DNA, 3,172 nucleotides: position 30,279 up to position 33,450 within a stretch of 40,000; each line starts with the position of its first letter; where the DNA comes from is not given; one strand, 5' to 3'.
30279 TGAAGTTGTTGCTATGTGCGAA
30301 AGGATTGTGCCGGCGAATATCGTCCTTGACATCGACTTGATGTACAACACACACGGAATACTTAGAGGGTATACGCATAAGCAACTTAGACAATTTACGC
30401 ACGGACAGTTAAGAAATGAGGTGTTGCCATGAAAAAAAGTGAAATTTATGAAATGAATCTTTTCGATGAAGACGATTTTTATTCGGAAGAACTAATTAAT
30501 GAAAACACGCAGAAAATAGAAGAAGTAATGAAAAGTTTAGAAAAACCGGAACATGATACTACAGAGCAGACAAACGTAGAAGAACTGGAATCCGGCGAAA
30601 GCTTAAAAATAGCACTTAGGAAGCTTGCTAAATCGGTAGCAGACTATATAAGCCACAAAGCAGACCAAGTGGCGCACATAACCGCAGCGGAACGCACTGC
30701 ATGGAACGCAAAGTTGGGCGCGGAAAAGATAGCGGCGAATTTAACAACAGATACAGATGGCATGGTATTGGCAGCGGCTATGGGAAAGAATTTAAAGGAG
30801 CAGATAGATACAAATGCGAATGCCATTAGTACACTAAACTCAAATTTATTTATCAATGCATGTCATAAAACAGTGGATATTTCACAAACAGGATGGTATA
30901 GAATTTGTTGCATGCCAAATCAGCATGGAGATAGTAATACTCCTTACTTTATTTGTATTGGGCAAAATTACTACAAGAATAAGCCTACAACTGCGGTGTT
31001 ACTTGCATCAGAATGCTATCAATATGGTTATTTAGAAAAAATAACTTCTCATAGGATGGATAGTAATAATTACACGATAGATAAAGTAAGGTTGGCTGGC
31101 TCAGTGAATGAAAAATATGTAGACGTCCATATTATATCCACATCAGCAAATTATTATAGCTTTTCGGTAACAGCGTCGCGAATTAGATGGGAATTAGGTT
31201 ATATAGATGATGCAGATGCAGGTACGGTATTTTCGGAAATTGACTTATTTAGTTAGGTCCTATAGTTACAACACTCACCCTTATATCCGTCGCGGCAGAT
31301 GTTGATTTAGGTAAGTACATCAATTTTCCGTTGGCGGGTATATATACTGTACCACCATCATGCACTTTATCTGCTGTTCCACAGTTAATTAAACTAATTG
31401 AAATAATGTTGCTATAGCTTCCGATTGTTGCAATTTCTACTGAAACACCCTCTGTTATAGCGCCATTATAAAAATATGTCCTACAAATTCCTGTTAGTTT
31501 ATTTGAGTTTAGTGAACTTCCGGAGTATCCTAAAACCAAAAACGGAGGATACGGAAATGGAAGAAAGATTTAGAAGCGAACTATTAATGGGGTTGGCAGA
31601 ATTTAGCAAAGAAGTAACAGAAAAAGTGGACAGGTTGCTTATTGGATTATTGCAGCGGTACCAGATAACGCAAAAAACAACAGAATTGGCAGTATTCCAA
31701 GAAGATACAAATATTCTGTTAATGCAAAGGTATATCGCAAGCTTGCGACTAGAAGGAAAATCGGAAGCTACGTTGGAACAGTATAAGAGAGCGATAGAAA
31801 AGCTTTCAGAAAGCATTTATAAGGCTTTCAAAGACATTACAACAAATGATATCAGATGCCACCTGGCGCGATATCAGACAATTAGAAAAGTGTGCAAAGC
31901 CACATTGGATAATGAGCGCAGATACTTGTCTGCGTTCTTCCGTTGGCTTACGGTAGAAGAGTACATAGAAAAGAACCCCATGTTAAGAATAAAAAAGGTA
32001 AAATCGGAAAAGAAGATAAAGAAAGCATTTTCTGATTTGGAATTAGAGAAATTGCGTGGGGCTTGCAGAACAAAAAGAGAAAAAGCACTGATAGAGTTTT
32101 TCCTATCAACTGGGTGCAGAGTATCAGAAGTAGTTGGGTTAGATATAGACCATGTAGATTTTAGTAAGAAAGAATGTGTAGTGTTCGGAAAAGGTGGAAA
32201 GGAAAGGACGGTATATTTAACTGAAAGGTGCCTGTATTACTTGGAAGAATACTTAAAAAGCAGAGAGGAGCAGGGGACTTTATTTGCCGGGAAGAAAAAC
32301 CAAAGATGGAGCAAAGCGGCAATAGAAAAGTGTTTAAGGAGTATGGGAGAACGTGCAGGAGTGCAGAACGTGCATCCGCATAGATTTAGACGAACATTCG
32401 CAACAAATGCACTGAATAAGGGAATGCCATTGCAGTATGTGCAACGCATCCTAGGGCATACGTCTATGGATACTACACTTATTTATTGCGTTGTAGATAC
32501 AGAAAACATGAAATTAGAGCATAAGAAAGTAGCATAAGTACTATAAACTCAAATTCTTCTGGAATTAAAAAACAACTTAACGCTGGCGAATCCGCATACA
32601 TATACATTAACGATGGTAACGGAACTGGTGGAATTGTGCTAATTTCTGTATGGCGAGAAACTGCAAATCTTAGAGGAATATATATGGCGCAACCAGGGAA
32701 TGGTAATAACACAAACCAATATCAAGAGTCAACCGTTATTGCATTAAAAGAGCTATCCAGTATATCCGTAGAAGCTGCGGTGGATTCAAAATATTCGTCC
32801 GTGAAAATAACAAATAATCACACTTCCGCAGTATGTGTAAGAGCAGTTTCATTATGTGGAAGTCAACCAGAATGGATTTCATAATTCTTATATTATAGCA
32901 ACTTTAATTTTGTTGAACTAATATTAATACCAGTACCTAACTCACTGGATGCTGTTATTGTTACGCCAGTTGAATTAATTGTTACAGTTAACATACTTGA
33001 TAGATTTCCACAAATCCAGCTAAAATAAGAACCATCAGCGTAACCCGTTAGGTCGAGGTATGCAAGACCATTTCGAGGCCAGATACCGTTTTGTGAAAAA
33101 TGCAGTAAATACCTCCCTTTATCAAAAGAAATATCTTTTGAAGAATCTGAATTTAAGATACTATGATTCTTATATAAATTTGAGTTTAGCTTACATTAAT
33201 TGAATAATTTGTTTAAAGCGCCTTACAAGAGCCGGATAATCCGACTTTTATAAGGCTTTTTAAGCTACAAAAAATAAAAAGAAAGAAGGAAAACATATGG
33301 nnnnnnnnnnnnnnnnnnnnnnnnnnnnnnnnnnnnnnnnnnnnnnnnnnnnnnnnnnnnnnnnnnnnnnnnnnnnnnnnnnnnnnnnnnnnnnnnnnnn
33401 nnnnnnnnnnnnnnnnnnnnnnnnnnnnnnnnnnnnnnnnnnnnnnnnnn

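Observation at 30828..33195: Four-cassette tail-fibre shufflon with an embedded tyrosine recombinase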

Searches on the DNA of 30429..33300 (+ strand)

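Call 12: search_dna_similar(query=window:30429-33300:+, collection=phages, mode=distant, max_rows=20)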
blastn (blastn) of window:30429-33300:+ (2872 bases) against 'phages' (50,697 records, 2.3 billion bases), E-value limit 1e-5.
No match.
